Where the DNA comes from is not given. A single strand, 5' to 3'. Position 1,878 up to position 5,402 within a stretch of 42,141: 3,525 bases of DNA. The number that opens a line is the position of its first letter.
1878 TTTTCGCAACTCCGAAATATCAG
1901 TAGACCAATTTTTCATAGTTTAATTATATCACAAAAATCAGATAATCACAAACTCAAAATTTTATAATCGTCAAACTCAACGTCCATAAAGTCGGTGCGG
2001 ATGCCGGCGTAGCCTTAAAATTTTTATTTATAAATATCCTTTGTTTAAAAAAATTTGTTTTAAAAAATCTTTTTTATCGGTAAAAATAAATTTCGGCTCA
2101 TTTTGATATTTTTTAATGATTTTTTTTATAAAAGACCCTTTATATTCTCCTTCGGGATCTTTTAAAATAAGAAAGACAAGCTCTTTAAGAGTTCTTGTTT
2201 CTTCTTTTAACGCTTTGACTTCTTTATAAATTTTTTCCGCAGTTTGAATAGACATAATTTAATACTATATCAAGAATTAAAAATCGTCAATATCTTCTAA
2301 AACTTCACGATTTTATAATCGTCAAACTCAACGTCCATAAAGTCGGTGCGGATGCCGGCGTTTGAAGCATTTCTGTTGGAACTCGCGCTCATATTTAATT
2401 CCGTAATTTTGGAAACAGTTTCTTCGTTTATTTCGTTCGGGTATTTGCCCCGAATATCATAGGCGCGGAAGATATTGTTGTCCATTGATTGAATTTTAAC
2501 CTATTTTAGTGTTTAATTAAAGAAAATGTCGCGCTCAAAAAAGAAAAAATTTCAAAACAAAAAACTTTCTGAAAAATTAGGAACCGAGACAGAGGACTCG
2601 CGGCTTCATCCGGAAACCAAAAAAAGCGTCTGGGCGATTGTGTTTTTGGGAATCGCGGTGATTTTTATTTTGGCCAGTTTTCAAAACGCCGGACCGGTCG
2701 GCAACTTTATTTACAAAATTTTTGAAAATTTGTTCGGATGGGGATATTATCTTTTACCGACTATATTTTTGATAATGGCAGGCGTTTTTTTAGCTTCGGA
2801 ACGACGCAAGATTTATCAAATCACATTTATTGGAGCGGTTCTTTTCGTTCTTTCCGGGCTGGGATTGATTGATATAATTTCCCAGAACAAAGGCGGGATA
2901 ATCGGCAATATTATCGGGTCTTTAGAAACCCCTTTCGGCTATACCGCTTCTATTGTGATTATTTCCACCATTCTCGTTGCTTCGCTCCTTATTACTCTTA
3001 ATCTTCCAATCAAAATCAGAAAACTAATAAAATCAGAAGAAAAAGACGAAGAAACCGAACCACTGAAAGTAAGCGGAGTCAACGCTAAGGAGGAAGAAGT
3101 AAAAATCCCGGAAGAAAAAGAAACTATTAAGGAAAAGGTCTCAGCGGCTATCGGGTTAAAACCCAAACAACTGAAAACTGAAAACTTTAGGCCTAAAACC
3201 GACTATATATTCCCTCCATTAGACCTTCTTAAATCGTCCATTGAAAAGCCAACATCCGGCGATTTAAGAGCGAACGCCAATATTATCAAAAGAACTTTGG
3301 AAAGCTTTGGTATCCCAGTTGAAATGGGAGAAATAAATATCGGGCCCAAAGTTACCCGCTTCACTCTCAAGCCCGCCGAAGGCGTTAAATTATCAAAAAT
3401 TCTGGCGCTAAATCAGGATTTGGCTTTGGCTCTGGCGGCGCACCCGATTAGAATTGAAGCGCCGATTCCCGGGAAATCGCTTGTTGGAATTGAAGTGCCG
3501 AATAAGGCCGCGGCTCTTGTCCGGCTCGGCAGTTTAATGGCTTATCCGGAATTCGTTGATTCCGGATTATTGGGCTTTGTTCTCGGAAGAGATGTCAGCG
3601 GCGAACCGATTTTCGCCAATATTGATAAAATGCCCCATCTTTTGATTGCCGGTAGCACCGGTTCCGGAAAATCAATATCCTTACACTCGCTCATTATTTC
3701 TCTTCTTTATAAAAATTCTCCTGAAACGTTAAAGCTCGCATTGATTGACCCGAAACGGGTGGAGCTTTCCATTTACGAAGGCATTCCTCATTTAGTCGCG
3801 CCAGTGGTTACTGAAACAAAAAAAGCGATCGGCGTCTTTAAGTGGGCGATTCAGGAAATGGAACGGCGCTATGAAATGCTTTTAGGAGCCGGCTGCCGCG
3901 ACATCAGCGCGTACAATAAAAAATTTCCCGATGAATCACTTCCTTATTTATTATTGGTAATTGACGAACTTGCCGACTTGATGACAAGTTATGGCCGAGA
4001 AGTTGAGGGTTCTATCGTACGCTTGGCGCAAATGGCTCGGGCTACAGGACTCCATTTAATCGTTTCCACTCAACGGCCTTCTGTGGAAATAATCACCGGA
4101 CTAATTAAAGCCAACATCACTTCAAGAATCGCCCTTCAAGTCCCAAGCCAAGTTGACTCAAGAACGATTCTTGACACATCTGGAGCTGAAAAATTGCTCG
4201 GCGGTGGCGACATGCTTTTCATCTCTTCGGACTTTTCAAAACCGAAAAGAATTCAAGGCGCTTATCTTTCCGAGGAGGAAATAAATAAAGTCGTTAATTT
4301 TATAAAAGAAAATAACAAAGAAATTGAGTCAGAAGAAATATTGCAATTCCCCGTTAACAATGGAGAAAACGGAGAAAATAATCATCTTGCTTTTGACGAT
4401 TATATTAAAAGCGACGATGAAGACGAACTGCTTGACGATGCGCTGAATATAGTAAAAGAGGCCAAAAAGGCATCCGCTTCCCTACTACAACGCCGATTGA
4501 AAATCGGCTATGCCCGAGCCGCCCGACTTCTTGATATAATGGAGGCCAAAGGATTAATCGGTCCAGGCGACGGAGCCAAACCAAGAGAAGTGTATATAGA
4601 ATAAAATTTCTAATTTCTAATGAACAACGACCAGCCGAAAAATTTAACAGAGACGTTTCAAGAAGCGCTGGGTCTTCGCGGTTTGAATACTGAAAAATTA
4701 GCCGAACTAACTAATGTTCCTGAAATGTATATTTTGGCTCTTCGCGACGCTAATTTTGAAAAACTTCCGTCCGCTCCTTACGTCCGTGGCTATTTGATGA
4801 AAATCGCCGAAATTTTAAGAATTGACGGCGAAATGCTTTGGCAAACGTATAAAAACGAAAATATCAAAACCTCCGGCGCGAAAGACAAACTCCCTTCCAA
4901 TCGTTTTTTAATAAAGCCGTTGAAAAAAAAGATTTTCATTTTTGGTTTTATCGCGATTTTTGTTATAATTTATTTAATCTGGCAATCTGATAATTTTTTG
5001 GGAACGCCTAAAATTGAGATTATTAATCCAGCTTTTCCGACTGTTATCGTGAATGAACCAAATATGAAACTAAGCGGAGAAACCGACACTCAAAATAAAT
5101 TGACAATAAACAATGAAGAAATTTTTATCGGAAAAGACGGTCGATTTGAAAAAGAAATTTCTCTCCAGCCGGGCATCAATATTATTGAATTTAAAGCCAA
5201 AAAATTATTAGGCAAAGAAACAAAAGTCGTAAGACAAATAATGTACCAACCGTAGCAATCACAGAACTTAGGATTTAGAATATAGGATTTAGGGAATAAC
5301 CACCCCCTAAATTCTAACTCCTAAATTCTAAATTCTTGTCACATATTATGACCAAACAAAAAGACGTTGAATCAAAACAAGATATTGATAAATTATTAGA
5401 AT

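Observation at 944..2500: Rearranged pmm locus: split pmm, orphan duplicated pmm 5' end, 51-bp perfect direct repeats, and an inserted AbiEii-type toxin module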

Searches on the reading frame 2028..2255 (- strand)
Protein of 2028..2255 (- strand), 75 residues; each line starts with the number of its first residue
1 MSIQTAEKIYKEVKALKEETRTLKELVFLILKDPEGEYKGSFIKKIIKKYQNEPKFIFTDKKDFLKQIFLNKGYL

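Call 4: search_protein_families(library=pfam, proteins=[window:2028-2255:-], max_evalue=0.1)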
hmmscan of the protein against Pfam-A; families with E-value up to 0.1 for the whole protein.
window:2028-2255:- (75 aa): 2 families
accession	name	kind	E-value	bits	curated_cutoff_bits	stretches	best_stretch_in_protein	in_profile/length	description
PF15072.12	HROB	-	0.0015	18.9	30.8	1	14-53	8-47/85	Homologous recombination OB-fold protein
PF13610.12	DDE_Tnp_IS240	-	0.026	15.1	27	1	40-67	45-72/139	DDE domain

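Call 22: search_protein_families(library=ncbifam, proteins=[window:2028-2255:-], max_evalue=0.1)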
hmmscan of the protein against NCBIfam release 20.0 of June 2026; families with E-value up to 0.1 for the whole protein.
window:2028-2255:- (75 aa): 1 family
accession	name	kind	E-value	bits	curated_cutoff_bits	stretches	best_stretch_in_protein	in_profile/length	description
NF041077.1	tRNAmeth_TrmJ_Sulfolob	equivalog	0.013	15.1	350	1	28-66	3-41/229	tRNA (cytidine-2'-O-)-methyltransferase TrmJ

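Call 23: search_protein_families(library=padloc, proteins=[window:2028-2255:-], max_evalue=0.1)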
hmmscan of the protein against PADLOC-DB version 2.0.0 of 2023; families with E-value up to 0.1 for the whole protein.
window:2028-2255:- (75 aa): 0 families

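Call 36: search_protein_representatives(protein=window:2031-2255:-)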
Query: 75 residues. Proteins with E-value up to 0.001 (for the whole library): 69; up to 1e-10: 4; up to 1e-30: 0. The best 69 are listed.
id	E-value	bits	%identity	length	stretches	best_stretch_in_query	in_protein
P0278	5.2e-22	93.2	71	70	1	1-68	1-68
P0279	9.3e-20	86.1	65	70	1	1-68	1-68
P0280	1.5e-11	60.1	47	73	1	1-68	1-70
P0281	6.0e-11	58.2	76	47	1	1-41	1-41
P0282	9.5e-09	51.3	46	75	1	5-69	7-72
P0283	2.4e-08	50.0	76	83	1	1-46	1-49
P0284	4.1e-08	49.3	38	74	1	1-69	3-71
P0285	6.1e-08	48.7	47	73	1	5-68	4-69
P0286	1.7e-07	47.3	45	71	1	2-68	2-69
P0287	3.1e-07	46.5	42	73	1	2-68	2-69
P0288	3.2e-07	46.4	42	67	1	9-68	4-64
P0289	4.5e-07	46.0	43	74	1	2-69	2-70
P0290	1.2e-06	44.6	41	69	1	5-68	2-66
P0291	1.3e-06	44.5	42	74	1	5-70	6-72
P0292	2.0e-06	43.9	45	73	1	14-69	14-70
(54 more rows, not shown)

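Call 38: search_protein_families(library=pfam, alignment_id=A2, max_evalue=0.05)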
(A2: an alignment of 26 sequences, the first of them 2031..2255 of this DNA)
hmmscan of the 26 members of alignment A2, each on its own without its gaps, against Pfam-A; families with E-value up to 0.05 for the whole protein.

A. member 1, window:2031-2255:- (75 aa): 2 families
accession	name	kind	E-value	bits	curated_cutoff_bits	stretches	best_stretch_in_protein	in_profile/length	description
PF15072.12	HROB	-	0.0015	18.9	30.8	1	14-53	8-47/85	Homologous recombination OB-fold protein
PF13610.12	DDE_Tnp_IS240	-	0.026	15.1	27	1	40-67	45-72/139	DDE domain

B. families by the number of members that match (of 26 scanned): 19 families
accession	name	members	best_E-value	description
PF10884.14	DUF2683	15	6.1e-06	Protein of unknown function (DUF2683)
PF18904.5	DUF5660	4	0.0025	Domain of unknown function (DUF5660)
PF15072.12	HROB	1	0.0015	Homologous recombination OB-fold protein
PF15466.11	DUF4635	1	0.0078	Domain of unknown function (DUF4635)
PF23100.1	DUF2096_N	1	0.009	DUF2096 N-terminal four-helical bundle domain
PF16312.10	Oberon_cc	1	0.0091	Coiled-coil region of Oberon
PF21941.2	SMEK_N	1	0.013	SMEK domain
PF18822.6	CdvA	1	0.013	CdvA-like coiled-coil domain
PF08653.15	DASH_Dam1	1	0.015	DASH complex subunit Dam1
PF23305.1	DUF7082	1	0.023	Domain of unknown function (DUF7082)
PF13610.12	DDE_Tnp_IS240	1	0.026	DDE domain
PF18175.6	HU-CCDC81_bac_2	1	0.026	CCDC81-like prokaryotic HU domain 2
PF12614.13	RRF_GI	1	0.031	Ribosome recycling factor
PF04102.17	SlyX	1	0.032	SlyX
PF20878.2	REST_helical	1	0.038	Helical region in REST corepressor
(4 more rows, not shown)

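Call 39: search_solved_structures(query=A2, max_evalue=1)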
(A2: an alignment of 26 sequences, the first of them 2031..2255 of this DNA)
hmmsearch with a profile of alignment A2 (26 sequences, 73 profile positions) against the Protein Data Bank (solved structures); distinct sequences matched with E-value up to 1: 28.
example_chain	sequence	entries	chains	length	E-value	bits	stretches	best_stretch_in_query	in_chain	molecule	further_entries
6mi3_A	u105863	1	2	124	0.033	17.5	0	8-32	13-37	NF-kB ESSENTIAL MODULATOR,NF-kappa-B essential modulator,NF-kB ESSENTIAL MODULATOR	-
6mi4_A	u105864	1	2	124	0.037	17.3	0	8-32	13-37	NF-kB ESSENTIAL MODULATOR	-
3he5_A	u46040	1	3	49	0.07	16.4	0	6-26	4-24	SYNZIP1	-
9cuy_c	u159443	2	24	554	0.16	15.2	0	6-32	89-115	Short tail fiber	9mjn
3w92_A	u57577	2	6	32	0.18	15.1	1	5-28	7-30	Thioester coiled coil peptide | Coiled coil peptide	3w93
5apz_A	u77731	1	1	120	0.22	14.8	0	4-31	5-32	GENERAL CONTROL PROTEIN GCN4, NOR1 TCAR0761, GENERAL CONTROL PROTEIN GCN4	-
5u5b_A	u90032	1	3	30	0.25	14.7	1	5-25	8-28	Designed trimeric coiled coil peptide with two terpyridine side chains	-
3w8v_A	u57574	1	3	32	0.26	14.6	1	5-28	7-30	GCN4n coiled coil peptide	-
6kzj_A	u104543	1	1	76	0.29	14.4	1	10-59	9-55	Ankyrin-2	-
5mj3_C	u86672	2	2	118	0.32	14.3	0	6-31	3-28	ALPHABODY MA12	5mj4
7wbn_A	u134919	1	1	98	0.35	14.2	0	6-27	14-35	RevCC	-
1t2k_D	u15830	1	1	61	0.36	14.1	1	9-29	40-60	Cyclic-AMP-dependent transcription factor ATF-2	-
9y5f_B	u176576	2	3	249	0.37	14.1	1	5-32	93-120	sc-t-SNARE-5.s.8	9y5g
3v86_A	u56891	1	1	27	0.4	14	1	8-28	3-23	De novo design helix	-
6h9m_A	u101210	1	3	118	0.4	14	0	3-24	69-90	Coiled-coil domain-containing protein 90B, mitochondrial,General control protein GCN4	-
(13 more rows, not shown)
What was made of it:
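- Tried and rejected: Profile of the 75-aa family against the PDB (call 39).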

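Call 40: find_encoding_contigs(protein=P0278, flank=3000, max_places=4)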
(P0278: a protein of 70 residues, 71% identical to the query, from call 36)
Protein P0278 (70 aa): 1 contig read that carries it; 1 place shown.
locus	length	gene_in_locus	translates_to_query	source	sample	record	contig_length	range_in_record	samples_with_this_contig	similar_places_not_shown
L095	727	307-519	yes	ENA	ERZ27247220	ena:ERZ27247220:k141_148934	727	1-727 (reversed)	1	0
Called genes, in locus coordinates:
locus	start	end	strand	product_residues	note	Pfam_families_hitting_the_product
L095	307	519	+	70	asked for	-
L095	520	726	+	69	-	?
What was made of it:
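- Only one homologue of the 75-aa gene was seen next to a RelE-like gene (call 40).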

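Call 62: search_protein_families(library=pfam, proteins=[L095:520-726:+], max_evalue=0.1)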
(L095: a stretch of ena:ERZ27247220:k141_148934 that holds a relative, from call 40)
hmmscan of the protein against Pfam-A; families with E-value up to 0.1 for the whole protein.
L095:520-726:+ (69 aa): 6 families
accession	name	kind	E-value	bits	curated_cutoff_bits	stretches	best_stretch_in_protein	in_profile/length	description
PF06769.20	YoeB_toxin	-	3.6e-05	24.1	27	1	18-66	17-65/80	YoeB-like toxin of bacterial type II toxin-antitoxin system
PF05015.19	HigB-like_toxin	-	0.00026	21.8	27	1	19-69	24-80/91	RelE-like toxin of type II toxin-antitoxin system HigB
PF24732.2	ParE_like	-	0.0007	20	24.4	1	19-65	2-47/67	ParE-like toxin domain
PF15738.11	YafQ_toxin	-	0.0069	17.1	30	1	2-65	2-68/88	Bacterial toxin of type II toxin-antitoxin system, YafQ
PF05973.20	Gp49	-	0.026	15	23.9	1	14-67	4-58/90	Phage derived protein Gp49-like (DUF891)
PF05016.21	ParE_toxin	-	0.066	14.2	23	1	3-66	1-70/89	ParE toxin of type II toxin-antitoxin system, parDE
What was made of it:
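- On Type II RelE/ParE-family TA pair (for the 75-aa ORF): The toxin is present next to homologue P0278 in L095 (YoeB_toxin E=3.6e-5, HigB-like E=2.6e-4, call 62).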

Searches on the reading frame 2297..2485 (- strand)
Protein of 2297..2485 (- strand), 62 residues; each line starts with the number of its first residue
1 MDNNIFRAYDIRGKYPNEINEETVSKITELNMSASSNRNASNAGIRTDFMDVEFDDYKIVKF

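Call 4: search_protein_families(library=pfam, proteins=[window:2297-2485:-], max_evalue=0.1)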
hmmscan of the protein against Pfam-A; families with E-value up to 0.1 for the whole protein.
window:2297-2485:- (62 aa): 1 family
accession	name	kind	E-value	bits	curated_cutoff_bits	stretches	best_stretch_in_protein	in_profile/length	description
PF02878.22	PGM_PMM_I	-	0.0031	17.6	22.5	1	4-38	2-37/138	Phosphoglucomutase/phosphomannomutase, alpha/beta/alpha domain I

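Call 22: search_protein_families(library=ncbifam, proteins=[window:2297-2485:-], max_evalue=0.1)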
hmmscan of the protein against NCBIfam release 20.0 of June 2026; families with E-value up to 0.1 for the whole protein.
window:2297-2485:- (62 aa): 3 families
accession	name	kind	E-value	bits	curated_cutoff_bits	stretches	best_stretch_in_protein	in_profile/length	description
NF007088.0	PRK09542.1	equivalog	0.024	13.6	618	1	3-48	9-54/456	phosphomannomutase/phosphoglucomutase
NF011943.0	PRK15414.1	subfamily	0.027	13.5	801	1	5-28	6-29/456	phosphomannomutase CpsG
NF005931.1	PRK07952.1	equivalog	0.057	13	357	1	17-59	34-76/246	replicative helicase loader DnaC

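Call 23: search_protein_families(library=padloc, proteins=[window:2297-2485:-], max_evalue=0.1)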
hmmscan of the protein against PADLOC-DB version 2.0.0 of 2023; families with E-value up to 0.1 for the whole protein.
window:2297-2485:- (62 aa): 0 families

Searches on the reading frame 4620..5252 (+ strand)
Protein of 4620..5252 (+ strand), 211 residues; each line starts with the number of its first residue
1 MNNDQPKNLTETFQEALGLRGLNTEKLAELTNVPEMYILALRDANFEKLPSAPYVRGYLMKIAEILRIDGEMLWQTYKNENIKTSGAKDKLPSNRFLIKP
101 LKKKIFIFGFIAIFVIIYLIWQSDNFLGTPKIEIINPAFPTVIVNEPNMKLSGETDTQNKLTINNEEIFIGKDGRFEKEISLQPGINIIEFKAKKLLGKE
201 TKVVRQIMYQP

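Call 51: find_related_loci(query=window:4620-5252:+, collection=metagenome_contigs, flank=8000)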
Query window:4620-5252:+ (211 aa) in metagenome_contigs; peptide patterns used: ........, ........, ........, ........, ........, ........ (x = any residue, [..] = any of these).
108 stretches matched a pattern; 11 encode a relative of the query (tblastn E <= 1e-3); 11 distinct loci.
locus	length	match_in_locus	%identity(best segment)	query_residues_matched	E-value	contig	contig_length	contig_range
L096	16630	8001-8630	54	1-209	1e-68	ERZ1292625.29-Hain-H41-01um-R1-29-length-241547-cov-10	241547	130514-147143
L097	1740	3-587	56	22-211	5e-70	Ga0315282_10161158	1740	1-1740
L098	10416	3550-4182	53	1-211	3e-67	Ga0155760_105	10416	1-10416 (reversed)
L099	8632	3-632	52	3-211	4e-67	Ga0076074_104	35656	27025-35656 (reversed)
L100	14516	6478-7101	47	4-210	2e-64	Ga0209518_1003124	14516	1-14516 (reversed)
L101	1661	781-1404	46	4-210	2e-62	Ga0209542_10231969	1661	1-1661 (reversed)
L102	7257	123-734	50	7-210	2e-55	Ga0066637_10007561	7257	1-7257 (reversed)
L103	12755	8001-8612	50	7-210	7e-55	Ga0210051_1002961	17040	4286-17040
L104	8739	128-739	50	7-210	7e-55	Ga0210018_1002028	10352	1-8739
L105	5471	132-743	50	7-210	7e-55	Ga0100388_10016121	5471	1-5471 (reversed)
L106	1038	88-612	47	7-181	1e-44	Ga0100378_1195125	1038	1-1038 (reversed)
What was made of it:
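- Tried and rejected: The second scan, with the neighbouring HTH_25 protein (call 51), gave 11 loci at 46-56% identity.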
